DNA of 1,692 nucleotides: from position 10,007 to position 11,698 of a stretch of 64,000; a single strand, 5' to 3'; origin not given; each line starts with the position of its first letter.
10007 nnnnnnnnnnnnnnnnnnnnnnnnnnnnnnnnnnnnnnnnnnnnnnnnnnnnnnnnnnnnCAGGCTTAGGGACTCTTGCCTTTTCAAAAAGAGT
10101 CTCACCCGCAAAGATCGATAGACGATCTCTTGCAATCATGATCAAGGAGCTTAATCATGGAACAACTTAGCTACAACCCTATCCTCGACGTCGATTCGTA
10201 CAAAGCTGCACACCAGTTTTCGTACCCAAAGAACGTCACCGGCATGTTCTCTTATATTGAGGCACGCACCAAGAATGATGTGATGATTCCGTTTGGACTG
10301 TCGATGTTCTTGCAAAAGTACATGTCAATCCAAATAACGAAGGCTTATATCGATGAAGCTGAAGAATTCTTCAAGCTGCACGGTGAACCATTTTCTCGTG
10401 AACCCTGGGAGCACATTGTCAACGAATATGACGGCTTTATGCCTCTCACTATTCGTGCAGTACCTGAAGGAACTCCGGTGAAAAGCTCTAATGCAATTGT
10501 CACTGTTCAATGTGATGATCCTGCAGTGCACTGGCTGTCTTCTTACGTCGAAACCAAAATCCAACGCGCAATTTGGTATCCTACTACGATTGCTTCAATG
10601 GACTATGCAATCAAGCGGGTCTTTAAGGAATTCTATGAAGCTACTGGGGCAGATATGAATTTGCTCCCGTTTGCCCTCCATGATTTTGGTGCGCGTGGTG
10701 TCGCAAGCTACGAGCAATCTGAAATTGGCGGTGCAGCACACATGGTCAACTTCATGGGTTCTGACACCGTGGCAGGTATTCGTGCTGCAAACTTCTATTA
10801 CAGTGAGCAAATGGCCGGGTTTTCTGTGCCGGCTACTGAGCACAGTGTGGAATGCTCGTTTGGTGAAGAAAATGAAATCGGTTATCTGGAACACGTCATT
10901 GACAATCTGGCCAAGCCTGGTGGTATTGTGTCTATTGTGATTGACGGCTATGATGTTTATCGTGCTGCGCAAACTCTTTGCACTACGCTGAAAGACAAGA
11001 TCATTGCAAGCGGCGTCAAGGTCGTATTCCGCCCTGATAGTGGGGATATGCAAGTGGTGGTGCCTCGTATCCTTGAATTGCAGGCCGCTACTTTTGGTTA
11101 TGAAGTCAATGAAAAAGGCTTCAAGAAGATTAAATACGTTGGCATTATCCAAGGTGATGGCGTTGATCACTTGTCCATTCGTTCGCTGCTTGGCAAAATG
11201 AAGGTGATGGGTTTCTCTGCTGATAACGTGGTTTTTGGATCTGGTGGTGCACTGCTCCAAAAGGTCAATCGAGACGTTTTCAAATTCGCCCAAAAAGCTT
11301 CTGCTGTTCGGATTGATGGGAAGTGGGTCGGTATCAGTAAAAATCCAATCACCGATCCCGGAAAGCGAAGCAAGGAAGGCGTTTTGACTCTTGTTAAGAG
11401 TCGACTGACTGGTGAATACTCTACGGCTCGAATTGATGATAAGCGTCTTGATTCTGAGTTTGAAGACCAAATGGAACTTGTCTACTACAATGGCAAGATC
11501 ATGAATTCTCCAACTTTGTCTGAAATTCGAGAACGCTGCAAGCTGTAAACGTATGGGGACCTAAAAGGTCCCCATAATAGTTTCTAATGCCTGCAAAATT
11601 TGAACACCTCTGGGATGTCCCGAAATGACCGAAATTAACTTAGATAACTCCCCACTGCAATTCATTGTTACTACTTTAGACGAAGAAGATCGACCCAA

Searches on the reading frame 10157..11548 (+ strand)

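Call 68: search_protein_families(library=phrogs, proteins=[window:10157-11548:+], max_evalue=0.00001)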
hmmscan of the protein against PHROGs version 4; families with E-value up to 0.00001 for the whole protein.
window:10157-11548:+ (463 aa): 4 families
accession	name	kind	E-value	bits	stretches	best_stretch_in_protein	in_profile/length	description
phrog_448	-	other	5.4e-144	481.8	1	5-462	12-494/500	nicotinamide phosphoribosyl transferase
phrog_16547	-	other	1.8e-48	166.4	1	7-286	9-312/315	nicotinamide phosphoribosyl transferase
phrog_15800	-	other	1.8e-35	124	2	310-461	164-318/322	nicotinamide phosphoribosyl transferase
phrog_12872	-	other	7e-28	98.6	2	317-461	390-536/547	nicotinamide phosphoribosyl transferase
